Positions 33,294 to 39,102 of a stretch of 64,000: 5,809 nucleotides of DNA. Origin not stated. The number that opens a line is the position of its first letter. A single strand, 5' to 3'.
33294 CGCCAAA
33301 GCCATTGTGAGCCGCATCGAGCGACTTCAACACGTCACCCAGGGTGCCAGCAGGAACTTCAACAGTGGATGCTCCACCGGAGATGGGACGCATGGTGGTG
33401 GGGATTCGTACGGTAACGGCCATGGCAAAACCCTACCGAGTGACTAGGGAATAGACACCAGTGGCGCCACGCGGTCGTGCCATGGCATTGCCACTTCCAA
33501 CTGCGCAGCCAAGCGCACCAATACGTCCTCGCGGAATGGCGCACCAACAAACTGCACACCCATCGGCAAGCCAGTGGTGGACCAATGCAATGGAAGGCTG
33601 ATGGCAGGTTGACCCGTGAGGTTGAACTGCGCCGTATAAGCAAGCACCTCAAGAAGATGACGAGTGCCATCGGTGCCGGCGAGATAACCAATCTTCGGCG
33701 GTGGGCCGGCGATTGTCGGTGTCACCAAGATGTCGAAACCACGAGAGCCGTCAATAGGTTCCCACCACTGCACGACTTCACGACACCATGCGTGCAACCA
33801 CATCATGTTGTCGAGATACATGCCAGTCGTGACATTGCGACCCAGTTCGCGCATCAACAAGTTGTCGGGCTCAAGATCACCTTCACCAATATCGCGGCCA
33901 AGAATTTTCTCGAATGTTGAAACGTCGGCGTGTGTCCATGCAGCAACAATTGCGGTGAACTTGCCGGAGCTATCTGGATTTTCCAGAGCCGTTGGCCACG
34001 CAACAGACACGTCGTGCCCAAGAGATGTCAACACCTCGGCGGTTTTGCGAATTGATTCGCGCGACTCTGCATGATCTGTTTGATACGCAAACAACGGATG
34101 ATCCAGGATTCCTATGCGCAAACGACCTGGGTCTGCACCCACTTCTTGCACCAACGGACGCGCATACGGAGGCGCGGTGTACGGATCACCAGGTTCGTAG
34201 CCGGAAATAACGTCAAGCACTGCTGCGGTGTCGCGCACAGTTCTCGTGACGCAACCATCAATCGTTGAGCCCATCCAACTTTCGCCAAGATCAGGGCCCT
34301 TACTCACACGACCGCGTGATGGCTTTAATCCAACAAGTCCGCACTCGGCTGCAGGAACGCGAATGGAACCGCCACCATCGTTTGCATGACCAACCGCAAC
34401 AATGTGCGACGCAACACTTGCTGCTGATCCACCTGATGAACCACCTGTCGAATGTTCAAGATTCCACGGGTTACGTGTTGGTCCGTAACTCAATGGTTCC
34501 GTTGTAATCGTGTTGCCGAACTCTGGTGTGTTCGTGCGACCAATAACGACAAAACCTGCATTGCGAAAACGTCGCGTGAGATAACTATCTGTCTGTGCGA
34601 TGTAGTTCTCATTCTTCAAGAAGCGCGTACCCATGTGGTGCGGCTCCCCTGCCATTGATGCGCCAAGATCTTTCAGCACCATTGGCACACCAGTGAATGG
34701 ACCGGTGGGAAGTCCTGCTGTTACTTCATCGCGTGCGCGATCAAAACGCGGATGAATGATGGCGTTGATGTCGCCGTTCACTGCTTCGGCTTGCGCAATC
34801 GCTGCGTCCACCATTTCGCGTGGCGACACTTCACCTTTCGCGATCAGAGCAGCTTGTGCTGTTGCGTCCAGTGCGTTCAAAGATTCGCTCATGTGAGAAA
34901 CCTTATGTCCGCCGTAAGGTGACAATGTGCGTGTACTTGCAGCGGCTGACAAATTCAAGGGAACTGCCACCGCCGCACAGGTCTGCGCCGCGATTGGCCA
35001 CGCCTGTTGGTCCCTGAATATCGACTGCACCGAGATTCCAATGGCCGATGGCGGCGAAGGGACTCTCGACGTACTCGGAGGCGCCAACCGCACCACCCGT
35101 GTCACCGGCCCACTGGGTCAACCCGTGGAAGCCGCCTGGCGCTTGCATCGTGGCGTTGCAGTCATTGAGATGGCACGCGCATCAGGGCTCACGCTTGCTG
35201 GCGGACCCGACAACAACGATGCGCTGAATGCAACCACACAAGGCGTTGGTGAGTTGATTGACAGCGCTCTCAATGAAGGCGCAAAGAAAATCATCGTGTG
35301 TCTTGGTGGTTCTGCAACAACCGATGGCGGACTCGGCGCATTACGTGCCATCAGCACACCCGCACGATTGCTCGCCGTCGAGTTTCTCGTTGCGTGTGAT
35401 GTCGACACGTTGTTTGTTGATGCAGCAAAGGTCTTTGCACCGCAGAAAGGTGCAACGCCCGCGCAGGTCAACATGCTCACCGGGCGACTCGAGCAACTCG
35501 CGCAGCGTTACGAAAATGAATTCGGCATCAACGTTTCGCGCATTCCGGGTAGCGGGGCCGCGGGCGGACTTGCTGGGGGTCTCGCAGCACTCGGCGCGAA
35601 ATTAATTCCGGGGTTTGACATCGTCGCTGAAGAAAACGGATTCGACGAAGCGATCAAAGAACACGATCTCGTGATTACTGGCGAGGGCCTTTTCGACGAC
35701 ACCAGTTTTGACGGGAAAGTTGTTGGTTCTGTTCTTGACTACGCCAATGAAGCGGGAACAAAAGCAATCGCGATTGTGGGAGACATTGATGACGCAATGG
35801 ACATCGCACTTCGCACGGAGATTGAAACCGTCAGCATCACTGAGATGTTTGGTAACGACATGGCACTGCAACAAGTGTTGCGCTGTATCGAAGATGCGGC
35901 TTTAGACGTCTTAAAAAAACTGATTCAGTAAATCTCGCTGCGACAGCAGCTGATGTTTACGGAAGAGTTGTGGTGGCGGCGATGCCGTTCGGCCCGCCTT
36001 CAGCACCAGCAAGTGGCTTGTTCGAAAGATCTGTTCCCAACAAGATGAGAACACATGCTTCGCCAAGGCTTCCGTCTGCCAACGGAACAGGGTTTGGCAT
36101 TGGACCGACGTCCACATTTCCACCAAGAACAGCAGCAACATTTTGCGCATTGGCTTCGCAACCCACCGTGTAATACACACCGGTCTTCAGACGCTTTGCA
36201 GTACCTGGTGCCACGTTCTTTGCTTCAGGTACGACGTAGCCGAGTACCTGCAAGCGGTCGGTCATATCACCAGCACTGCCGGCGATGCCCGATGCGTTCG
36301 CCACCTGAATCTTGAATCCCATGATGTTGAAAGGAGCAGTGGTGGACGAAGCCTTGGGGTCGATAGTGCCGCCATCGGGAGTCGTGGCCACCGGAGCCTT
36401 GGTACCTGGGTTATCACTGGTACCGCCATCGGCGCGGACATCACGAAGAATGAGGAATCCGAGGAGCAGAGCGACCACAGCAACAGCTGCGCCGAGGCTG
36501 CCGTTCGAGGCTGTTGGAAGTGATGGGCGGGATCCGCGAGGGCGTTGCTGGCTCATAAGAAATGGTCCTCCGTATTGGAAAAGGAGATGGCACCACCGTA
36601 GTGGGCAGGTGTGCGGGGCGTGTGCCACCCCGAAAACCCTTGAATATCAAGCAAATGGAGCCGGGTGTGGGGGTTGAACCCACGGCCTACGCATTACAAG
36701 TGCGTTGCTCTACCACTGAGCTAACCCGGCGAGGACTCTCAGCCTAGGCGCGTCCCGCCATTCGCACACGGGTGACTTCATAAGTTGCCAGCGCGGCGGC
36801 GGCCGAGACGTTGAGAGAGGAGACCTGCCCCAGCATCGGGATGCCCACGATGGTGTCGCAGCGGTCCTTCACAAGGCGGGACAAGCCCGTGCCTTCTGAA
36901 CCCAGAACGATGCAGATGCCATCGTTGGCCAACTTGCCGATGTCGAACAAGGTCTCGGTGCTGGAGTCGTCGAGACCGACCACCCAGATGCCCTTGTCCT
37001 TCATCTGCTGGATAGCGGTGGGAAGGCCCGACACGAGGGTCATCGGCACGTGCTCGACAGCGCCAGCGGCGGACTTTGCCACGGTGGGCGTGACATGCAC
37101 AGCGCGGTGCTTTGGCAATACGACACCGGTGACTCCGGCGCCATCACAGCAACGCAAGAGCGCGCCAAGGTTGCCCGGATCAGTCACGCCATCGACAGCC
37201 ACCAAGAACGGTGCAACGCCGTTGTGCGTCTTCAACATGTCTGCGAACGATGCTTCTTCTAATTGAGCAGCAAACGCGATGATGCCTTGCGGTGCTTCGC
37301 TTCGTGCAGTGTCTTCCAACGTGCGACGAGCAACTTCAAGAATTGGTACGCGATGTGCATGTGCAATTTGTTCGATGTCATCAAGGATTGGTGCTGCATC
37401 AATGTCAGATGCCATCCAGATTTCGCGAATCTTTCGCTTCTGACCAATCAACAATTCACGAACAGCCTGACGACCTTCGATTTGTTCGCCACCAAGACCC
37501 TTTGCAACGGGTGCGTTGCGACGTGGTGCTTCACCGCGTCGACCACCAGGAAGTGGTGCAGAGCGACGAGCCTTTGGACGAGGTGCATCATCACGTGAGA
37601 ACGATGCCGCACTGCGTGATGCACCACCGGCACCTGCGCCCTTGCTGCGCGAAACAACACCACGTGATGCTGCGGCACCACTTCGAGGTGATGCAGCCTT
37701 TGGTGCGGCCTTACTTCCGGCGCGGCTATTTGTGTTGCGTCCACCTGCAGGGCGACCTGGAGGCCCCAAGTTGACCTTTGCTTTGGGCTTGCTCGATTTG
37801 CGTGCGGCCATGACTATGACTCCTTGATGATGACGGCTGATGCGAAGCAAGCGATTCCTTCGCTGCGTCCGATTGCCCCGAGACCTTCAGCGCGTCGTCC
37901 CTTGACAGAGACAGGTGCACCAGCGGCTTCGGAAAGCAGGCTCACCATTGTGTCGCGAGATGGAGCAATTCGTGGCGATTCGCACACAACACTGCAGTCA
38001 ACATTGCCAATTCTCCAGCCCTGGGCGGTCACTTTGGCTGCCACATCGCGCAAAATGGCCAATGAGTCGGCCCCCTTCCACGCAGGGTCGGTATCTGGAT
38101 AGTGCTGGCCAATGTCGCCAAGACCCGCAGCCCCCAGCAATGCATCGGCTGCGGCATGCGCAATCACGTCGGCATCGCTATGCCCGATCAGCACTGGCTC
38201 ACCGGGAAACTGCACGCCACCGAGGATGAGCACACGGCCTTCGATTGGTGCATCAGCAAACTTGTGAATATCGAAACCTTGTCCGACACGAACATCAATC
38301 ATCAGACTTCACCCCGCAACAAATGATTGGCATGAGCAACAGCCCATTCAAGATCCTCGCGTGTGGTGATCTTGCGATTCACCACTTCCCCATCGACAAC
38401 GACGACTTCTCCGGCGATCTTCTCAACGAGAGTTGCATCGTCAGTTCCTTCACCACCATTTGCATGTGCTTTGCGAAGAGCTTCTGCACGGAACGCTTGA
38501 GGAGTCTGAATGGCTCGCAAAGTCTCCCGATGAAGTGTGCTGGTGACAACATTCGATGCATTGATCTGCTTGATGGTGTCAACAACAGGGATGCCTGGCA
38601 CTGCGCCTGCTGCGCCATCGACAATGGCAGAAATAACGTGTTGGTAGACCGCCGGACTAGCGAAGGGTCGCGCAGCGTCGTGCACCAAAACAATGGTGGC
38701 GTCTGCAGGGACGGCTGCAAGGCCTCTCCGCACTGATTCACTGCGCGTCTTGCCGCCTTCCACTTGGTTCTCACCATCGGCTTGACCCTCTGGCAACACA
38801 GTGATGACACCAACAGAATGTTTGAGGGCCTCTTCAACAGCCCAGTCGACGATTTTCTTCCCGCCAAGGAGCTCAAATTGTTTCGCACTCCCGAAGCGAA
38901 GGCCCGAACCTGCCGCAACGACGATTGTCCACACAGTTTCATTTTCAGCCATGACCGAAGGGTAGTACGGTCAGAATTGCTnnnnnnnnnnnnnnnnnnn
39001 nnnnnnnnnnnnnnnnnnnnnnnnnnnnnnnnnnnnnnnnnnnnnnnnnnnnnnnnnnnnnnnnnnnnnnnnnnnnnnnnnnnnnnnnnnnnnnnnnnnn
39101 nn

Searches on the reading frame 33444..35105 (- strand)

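Call 32: search_protein_families(library=pfam, proteins=[window:33444-35105:-], max_evalue=0.00001)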
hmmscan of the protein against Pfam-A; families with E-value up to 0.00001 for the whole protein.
window:33444-35105:- (553 aa): 1 family
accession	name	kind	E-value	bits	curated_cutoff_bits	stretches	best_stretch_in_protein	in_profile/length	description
PF01425.27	Amidase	-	1.3e-88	298.5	27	1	97-529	1-444/445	Amidase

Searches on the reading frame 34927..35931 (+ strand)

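Call 67: search_protein_families(library=pfam, proteins=[window:34927-35931:+], max_evalue=0.00001)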
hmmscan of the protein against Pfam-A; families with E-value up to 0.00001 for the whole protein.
window:34927-35931:+ (334 aa): 1 family
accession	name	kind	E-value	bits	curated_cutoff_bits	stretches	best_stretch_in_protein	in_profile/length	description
PF02595.20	Gly_kinase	-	1.6e-87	294.3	23.3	2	146-322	179-361/372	Glycerate kinase family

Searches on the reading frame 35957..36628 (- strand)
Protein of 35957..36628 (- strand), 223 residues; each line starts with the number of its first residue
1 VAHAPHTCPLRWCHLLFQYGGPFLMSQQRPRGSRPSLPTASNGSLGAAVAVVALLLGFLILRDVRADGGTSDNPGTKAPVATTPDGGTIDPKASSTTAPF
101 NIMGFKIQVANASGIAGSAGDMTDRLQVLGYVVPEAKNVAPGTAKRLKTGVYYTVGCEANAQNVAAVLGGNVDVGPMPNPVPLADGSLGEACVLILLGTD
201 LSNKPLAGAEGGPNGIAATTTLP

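Call 67: search_protein_families(library=pfam, proteins=[window:35957-36628:-], max_evalue=0.00001)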
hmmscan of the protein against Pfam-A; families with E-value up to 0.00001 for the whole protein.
window:35957-36628:- (223 aa): 1 family
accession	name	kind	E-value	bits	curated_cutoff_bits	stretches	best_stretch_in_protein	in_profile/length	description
PF13399.11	LytR_C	-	1.7e-10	42.1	22.2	1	106-200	3-85/86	LytR cell envelope-related transcriptional attenuator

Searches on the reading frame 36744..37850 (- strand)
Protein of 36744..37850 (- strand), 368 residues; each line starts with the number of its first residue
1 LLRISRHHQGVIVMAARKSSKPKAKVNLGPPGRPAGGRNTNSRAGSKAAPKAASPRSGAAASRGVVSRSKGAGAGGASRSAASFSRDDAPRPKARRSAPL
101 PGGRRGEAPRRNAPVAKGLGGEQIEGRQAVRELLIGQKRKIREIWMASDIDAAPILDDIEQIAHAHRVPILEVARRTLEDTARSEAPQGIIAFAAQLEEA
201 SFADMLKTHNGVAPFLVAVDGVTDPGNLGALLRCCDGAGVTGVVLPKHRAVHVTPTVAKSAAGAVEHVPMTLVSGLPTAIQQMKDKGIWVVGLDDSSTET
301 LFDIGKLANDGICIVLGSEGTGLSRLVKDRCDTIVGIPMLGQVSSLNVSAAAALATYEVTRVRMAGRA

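Call 67: search_protein_families(library=pfam, proteins=[window:36744-37850:-], max_evalue=0.00001)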
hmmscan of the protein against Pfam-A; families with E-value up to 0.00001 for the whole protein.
window:36744-37850:- (368 aa): 2 families
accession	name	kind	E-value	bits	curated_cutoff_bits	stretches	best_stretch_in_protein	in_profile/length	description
PF00588.24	SpoU_methylase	-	1.9e-37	129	29.7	1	215-357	2-142/142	SpoU rRNA Methylase family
PF08032.17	SpoU_sub_bind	-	8.6e-12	45.7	22.8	1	124-199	2-75/76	RNA 2'-O ribose methyltransferase substrate binding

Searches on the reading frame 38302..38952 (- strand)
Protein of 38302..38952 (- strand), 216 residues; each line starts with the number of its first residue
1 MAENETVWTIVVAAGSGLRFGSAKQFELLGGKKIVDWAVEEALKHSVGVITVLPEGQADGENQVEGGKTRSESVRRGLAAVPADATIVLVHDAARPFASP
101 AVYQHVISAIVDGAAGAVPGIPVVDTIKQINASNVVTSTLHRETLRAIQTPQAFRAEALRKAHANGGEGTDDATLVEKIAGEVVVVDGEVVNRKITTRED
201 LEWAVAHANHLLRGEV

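Call 67: search_protein_families(library=pfam, proteins=[window:38302-38952:-], max_evalue=0.00001)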
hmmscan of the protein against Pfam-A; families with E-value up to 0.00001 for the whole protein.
window:38302-38952:- (216 aa): 2 families
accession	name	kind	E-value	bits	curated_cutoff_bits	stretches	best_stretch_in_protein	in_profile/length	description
PF01128.25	IspD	-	1.7e-48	165.7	27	1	8-206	2-217/221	2-C-methyl-D-erythritol 4-phosphate cytidylyltransferase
PF12804.13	NTP_transf_3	-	1.7e-08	35.2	27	1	10-119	2-121/160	MobA-like NTP transferase domain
